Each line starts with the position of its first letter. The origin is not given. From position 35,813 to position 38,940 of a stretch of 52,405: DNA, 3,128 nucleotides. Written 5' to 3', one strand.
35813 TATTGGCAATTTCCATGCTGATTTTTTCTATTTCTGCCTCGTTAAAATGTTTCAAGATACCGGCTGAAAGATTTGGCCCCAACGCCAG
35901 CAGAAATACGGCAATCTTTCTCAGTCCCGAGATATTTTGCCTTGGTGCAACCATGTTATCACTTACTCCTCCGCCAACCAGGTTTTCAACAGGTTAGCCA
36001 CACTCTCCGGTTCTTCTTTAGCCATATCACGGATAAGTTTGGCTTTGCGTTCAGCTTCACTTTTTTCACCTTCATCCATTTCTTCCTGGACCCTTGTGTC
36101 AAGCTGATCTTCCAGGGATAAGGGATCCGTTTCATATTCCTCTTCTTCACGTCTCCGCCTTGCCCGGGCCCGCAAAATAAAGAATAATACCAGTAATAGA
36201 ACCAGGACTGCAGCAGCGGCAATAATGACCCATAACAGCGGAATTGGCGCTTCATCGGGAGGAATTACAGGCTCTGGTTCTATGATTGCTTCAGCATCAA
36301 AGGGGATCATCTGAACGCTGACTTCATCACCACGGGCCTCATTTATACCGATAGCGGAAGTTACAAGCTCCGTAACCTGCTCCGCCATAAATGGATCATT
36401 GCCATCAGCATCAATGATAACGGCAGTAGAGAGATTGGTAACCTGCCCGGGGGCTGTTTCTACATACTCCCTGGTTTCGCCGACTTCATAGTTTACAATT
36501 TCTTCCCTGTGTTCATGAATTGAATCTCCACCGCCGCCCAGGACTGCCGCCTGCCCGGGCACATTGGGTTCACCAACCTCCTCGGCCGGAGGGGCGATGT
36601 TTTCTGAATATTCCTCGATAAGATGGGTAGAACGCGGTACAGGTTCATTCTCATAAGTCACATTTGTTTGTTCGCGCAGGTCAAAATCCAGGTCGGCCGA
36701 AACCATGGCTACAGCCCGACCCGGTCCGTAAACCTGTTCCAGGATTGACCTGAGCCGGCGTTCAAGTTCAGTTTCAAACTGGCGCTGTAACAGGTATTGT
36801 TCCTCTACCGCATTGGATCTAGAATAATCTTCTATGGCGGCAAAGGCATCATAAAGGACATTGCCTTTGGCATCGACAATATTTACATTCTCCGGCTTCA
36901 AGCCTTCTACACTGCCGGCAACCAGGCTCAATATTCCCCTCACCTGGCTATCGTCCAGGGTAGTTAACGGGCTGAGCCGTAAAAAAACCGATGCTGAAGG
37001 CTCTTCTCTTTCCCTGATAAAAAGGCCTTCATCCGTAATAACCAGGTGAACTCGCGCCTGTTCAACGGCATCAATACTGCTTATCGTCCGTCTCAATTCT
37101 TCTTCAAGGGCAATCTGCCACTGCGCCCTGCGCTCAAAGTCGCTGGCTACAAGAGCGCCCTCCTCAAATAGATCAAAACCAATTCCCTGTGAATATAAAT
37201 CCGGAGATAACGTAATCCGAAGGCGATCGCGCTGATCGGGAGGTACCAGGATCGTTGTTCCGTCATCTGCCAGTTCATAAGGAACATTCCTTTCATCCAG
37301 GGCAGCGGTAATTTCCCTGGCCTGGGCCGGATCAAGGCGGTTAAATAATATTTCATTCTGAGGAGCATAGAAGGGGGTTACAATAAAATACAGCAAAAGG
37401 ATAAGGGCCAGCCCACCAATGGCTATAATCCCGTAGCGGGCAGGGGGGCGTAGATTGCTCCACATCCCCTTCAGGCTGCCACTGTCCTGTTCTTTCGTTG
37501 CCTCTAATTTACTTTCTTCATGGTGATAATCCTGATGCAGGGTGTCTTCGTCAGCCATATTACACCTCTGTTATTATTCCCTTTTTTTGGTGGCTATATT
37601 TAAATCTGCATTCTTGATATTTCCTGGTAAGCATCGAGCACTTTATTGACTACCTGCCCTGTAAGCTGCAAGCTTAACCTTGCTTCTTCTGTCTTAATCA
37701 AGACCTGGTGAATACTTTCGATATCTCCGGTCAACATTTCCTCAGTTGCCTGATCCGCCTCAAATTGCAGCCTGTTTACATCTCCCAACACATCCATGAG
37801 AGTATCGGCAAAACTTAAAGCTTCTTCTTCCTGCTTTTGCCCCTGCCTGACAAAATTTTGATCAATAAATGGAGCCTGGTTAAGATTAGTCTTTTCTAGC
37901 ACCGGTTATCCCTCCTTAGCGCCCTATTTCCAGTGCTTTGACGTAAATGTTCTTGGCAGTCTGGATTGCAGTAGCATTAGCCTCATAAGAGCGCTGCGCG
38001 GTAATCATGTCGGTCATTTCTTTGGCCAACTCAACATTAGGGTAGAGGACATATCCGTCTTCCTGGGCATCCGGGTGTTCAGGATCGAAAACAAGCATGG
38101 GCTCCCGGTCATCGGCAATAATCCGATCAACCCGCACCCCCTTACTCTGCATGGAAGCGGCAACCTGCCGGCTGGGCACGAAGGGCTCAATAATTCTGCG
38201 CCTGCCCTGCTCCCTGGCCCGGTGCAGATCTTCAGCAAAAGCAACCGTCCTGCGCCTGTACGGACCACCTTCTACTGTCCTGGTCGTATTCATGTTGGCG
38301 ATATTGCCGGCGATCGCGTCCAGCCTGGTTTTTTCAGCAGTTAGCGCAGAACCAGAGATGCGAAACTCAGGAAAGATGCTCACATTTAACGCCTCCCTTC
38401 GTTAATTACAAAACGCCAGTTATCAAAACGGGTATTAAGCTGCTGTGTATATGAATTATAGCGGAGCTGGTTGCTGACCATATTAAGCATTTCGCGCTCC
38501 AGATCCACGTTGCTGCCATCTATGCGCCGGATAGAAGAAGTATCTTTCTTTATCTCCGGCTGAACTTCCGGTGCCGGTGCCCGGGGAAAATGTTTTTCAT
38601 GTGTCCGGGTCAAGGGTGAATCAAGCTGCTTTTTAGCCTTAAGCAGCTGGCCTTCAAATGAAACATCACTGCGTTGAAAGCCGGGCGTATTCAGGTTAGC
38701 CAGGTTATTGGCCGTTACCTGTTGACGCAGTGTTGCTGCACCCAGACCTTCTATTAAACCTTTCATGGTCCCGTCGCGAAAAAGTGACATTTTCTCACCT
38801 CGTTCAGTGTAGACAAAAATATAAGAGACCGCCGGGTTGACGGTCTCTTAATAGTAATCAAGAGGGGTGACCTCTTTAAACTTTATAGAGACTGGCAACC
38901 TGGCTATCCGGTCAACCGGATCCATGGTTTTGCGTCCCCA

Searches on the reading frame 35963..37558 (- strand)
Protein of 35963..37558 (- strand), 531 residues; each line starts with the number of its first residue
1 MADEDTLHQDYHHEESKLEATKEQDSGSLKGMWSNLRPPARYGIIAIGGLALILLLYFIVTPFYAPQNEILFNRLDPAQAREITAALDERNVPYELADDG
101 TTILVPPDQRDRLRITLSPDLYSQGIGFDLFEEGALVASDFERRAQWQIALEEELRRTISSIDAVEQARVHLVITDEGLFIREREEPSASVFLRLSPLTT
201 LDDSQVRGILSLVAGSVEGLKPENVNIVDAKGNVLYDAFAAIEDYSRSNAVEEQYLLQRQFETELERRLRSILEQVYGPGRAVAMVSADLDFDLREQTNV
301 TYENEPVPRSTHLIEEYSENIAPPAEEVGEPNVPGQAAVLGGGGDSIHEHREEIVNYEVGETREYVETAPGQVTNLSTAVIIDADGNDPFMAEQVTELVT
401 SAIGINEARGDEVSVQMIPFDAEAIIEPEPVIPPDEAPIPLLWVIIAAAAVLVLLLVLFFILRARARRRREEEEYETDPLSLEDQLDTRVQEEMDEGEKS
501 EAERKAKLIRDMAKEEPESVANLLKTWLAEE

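Call 22: search_protein_families(library=pfam, proteins=[window:35963-37558:-], max_evalue=0.001)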
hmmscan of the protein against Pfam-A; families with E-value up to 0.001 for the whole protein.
window:35963-37558:- (531 aa): 2 families
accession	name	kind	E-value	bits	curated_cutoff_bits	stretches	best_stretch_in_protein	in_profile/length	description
PF01514.23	YscJ_FliF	-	4.5e-57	193.2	24.4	1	65-236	3-178/179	Secretory protein of YscJ/FliF family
PF08345.17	YscJ_FliF_C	-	9.1e-31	107.7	23.8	1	273-420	1-147/147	Flagellar M-ring protein C-terminal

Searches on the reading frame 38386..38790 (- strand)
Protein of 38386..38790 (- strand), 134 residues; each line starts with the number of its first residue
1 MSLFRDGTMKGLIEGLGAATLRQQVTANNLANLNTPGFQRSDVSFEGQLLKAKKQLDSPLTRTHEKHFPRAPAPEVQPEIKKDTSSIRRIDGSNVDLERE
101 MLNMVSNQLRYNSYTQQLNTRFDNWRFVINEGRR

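Call 9: find_encoding_contigs(protein=window:38386-38790:-, flank=3000, max_places=6)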
Protein window:38386-38790:- (134 aa): 1 contig read that carries it; 1 place shown.
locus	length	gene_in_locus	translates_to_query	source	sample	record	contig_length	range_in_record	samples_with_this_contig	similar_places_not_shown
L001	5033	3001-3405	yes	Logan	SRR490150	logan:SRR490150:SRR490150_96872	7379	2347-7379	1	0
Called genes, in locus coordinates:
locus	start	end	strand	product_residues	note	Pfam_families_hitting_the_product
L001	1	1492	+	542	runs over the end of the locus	PF00669:Flagellin_N, PF00700:Flagellin_C (faint)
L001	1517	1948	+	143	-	PF02623:FliW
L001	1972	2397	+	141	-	-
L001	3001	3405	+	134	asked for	PF00460:Flg_bb_rod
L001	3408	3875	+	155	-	PF00460:Flg_bb_rod, PF06429:Flg_bbr_C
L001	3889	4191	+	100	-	PF02049:FliE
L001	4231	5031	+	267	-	?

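Call 10: find_homologous_proteins(query=window:38386-38790:-, max_evalue=1e-10)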
Query window:38386-38790:- (134 aa): 53 proteins with E <= 1e-10 among 75 candidates.
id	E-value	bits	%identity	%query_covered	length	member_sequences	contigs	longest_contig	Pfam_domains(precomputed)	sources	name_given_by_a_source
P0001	1.4e-82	292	100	100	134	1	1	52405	PF00460.26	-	-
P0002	6.2e-73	260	88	100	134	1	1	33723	PF00460.26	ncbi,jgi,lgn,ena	-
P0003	8.7e-66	237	80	100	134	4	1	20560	PF00460.26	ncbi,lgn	-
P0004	4.9e-63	228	77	100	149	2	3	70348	PF00460.26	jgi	-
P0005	1.0e-62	227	75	100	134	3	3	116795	PF00460.26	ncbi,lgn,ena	-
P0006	3.5e-62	226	76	100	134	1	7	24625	PF00460.26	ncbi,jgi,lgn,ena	-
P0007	1.9e-61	223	75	100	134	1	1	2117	PF00460.26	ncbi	-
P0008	4.7e-61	222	75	100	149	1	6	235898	PF00460.26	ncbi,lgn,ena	-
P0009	7.2e-61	221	75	100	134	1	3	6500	PF00460.26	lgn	-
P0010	4.2e-60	219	74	100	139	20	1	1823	PF00460.26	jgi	jgi:flagellar basal-body rod protein FlgB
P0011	7.2e-59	215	71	100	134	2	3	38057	PF00460.26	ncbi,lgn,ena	-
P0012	1.6e-58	214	74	100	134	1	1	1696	PF00460.26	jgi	-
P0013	2.6e-58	213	72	100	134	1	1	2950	PF00460.26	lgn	-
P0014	3.2e-58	213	73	100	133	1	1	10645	PF00460.26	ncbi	-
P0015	5.5e-58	212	69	100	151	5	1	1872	PF00460.26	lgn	-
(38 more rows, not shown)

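Call 14: find_related_loci(query=A1, collection=genome_contigs, flank=2500)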
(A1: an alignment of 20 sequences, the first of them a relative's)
Query A1 (134 aa) in genome_contigs; peptide patterns used: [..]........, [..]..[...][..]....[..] (x = any residue, [..] = any of these).
531 stretches matched a pattern; 312 encode a relative of the query (tblastn E <= 1e-3); the best 80 are kept; 79 distinct loci.
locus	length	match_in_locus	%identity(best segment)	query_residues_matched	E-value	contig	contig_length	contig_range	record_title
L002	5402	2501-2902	88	1-134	3e-80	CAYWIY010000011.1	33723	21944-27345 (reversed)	MAG TPA_asm: uncultured Syntrophomonadaceae bacterium isolate binchicken_co32_447 genome assembly, contig: NODE_1576_len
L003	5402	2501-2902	77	1-134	1e-70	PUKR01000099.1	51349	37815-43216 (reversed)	MAG: Syntrophomonadaceae bacterium isolate B1Sed10_74m B1-Sed10-C352, whole genome shotgun sequence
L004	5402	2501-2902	75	1-134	1e-69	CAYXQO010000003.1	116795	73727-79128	MAG TPA_asm: uncultured Syntrophomonadaceae bacterium isolate binchicken_co32_351 genome assembly, contig: NODE_65_lengt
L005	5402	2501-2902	76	1-134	1e-69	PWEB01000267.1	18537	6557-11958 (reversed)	MAG: Syntrophomonadaceae bacterium isolate T1Sed10_93 T1-Sed10-C2640, whole genome shotgun sequence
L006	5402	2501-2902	75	1-134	6e-69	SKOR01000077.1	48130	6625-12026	MAG: Syntrophomonadaceae bacterium isolate CSSed162cmA_337 CSSed16-2cmA-588, whole genome shotgun sequence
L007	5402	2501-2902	70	1-134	1e-65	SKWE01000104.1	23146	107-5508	MAG: Syntrophomonadaceae bacterium isolate CSSed162cmB_188 CSSed16-2cmB-4293, whole genome shotgun sequence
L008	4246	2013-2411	71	1-134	1e-64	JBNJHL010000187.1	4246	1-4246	MAG: Bacillota bacterium isolate Y22_0dBSd3.bin.77 NODE_26978_length_4246_cov_3.597782, whole genome shotgun sequence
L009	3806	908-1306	69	1-134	8e-63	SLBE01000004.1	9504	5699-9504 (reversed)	MAG: Syntrophomonadaceae bacterium isolate CSSed162cmB_433 CSSed16-2cmB-28358, whole genome shotgun sequence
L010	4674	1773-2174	74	1-134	1e-61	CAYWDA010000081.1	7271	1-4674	MAG TPA_asm: uncultured Syntrophomonadaceae bacterium isolate SRP067234_co1_27 genome assembly, contig: k99_488717, whol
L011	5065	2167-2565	70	2-134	1e-58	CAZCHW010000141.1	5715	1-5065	MAG TPA_asm: uncultured Syntrophomonadaceae bacterium isolate SRP241326_co3_172 genome assembly, contig: NODE_15408_leng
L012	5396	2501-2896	70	3-134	6e-55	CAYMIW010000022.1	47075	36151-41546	MAG TPA_asm: uncultured Syntrophomonadaceae bacterium isolate SRP241326_co4_268 genome assembly, contig: NODE_1202_lengt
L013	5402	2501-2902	60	1-134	3e-52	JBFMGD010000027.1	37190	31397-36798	MAG: Bacillota bacterium isolate MAG288 MAG288_27, whole genome shotgun sequence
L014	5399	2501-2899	58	1-134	8e-49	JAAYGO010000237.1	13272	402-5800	MAG: Bacillota bacterium isolate AS09scLD_241 176159_AS09, whole genome shotgun sequence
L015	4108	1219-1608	58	3-132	8e-45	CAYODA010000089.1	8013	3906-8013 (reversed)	MAG TPA_asm: uncultured Syntrophomonadaceae bacterium isolate binchicken_co32_476 genome assembly, contig: NODE_16034_le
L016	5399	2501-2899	57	1-134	9e-45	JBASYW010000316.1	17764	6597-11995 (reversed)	MAG: Dethiobacteria bacterium isolate MFD13471_ilm_asm_bin52 k127_77270, whole genome shotgun sequence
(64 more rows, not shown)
